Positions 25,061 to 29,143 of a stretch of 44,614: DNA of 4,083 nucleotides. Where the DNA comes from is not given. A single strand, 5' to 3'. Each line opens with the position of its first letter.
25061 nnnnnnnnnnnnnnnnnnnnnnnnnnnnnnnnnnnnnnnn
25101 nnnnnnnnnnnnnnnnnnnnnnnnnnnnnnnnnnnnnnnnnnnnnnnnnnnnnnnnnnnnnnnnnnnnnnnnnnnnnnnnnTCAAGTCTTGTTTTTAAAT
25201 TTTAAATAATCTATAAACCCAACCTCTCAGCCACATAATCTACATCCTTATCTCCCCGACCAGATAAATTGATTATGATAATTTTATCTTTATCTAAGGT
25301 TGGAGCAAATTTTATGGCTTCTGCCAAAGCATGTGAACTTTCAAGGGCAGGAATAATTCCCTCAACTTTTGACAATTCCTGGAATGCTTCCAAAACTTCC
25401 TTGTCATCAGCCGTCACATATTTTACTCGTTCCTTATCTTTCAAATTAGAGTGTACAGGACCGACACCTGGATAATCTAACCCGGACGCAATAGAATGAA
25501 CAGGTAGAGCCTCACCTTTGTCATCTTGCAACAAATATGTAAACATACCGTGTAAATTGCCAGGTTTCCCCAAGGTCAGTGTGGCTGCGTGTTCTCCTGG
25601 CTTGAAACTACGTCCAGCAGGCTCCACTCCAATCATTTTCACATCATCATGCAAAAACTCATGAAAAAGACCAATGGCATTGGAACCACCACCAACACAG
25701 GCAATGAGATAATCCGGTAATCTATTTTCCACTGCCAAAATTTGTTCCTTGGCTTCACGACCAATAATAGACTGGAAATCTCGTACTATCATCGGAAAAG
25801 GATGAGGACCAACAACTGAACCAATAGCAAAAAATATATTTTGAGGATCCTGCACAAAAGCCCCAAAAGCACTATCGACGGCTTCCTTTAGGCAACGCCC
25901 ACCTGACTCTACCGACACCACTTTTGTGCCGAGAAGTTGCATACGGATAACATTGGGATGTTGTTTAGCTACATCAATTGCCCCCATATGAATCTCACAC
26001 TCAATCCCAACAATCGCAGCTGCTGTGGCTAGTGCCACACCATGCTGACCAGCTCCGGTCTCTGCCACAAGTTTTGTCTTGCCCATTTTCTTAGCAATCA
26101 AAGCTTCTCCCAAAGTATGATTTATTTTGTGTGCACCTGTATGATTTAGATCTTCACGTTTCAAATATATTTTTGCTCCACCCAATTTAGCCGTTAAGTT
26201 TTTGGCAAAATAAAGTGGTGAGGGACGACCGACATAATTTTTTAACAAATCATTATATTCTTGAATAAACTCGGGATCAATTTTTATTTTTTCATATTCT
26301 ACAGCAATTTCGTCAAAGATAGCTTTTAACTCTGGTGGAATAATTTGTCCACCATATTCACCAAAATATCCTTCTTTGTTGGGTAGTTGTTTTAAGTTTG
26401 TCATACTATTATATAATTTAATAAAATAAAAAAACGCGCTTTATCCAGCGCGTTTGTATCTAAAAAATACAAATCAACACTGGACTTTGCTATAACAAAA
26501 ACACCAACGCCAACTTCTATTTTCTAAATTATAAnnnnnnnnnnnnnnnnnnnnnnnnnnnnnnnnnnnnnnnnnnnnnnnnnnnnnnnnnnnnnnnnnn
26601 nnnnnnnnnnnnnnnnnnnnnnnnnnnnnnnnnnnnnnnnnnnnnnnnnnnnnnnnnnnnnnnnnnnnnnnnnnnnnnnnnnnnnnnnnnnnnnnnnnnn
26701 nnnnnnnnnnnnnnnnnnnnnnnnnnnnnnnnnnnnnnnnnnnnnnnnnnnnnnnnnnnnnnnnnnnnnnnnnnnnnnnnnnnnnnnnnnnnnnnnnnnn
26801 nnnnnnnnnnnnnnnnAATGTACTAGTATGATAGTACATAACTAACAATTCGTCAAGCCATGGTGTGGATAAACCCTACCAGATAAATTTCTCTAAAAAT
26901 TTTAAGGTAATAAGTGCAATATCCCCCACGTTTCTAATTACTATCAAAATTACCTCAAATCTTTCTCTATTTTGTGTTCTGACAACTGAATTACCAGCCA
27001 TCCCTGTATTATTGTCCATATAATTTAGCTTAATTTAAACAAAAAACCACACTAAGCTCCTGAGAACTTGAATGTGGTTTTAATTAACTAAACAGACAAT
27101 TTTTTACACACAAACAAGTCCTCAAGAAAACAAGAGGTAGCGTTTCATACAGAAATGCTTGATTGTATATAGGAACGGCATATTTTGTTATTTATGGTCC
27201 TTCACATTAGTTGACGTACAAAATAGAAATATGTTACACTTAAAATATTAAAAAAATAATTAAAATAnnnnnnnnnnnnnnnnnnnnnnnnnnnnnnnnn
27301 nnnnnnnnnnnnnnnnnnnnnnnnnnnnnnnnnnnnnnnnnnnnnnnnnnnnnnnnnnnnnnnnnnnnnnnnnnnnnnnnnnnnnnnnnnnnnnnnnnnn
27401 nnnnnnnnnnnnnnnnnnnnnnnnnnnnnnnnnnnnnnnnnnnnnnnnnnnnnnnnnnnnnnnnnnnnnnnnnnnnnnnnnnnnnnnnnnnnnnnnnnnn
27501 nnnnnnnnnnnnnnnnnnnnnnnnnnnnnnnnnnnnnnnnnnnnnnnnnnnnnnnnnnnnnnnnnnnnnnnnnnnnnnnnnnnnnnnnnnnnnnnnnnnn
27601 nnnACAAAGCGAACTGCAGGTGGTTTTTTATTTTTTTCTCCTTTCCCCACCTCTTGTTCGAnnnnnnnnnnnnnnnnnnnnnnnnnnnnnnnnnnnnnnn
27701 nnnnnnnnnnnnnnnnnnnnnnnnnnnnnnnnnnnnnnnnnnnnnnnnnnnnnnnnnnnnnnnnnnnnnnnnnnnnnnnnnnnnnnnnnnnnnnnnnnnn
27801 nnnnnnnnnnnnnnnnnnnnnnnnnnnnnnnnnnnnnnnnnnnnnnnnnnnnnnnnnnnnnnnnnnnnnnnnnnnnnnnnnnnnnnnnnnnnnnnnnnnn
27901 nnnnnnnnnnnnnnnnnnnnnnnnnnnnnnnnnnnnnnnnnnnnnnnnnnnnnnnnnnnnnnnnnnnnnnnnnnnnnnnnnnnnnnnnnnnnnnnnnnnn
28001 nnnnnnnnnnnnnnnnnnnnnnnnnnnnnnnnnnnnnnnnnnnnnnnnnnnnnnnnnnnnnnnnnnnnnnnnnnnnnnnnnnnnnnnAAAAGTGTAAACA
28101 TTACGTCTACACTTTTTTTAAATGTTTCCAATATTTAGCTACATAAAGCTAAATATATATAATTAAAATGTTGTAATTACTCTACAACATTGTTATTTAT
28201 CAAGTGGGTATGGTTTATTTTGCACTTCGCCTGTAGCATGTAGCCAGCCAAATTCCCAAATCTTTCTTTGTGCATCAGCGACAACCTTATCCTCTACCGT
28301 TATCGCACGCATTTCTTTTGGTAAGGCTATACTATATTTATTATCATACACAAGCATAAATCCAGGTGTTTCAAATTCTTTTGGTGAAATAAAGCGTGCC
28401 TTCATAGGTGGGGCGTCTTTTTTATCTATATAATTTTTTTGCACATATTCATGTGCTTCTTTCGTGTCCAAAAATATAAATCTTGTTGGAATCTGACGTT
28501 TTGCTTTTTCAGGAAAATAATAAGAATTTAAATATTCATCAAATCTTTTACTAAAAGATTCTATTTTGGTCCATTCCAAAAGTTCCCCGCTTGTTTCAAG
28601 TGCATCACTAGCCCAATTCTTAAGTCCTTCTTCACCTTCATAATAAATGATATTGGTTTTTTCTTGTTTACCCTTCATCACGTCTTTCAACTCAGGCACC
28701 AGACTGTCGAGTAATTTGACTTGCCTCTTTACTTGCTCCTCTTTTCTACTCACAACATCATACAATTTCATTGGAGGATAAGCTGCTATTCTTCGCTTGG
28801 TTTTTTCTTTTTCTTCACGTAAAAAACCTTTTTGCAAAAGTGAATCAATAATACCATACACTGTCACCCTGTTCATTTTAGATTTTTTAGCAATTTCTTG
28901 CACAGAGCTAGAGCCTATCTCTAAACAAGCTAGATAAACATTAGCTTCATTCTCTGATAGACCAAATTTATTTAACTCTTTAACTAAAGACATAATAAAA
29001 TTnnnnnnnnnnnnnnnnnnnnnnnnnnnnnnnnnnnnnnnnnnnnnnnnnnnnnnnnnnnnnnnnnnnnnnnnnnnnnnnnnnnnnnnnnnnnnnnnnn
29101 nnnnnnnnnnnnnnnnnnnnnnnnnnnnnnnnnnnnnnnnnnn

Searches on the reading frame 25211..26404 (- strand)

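Call 9: search_protein_families(library=pfam, proteins=[window:25211-26404:-], max_evalue=0.001)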
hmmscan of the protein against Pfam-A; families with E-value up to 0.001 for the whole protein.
window:25211-26404:- (397 aa): 1 family
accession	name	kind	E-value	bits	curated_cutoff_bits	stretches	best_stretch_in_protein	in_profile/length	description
PF00291.31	PALP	-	6.9e-41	140.9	35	1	59-382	5-295/295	Pyridoxal-phosphate dependent enzyme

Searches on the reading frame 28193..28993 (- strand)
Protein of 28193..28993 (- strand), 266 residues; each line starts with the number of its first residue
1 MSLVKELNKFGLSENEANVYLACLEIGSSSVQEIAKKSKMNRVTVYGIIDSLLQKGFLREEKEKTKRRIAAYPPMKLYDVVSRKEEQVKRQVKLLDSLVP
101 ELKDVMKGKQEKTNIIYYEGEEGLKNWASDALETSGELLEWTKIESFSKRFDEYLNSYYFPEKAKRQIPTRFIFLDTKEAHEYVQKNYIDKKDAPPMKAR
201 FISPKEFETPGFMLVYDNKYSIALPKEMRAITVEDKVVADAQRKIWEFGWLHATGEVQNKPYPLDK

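Call 9: search_protein_families(library=pfam, proteins=[window:28193-28993:-], max_evalue=0.001)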
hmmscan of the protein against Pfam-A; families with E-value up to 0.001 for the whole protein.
window:28193-28993:- (266 aa): 4 families
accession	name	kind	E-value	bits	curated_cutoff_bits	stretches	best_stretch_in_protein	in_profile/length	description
PF01978.25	TrmB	-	2.5e-15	56.5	25.6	1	7-74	1-67/68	Sugar-specific transcriptional regulator TrmB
PF01047.28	MarR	-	2.2e-05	24.7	24.6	1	25-68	14-57/59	MarR family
PF03965.22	Penicillinase_R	-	0.00045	21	22.6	1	13-91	2-82/115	Penicillinase repressor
PF21984.2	DnaD_N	-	0.00097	19.7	27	0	5-82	7-91/101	DnaD N-terminal domain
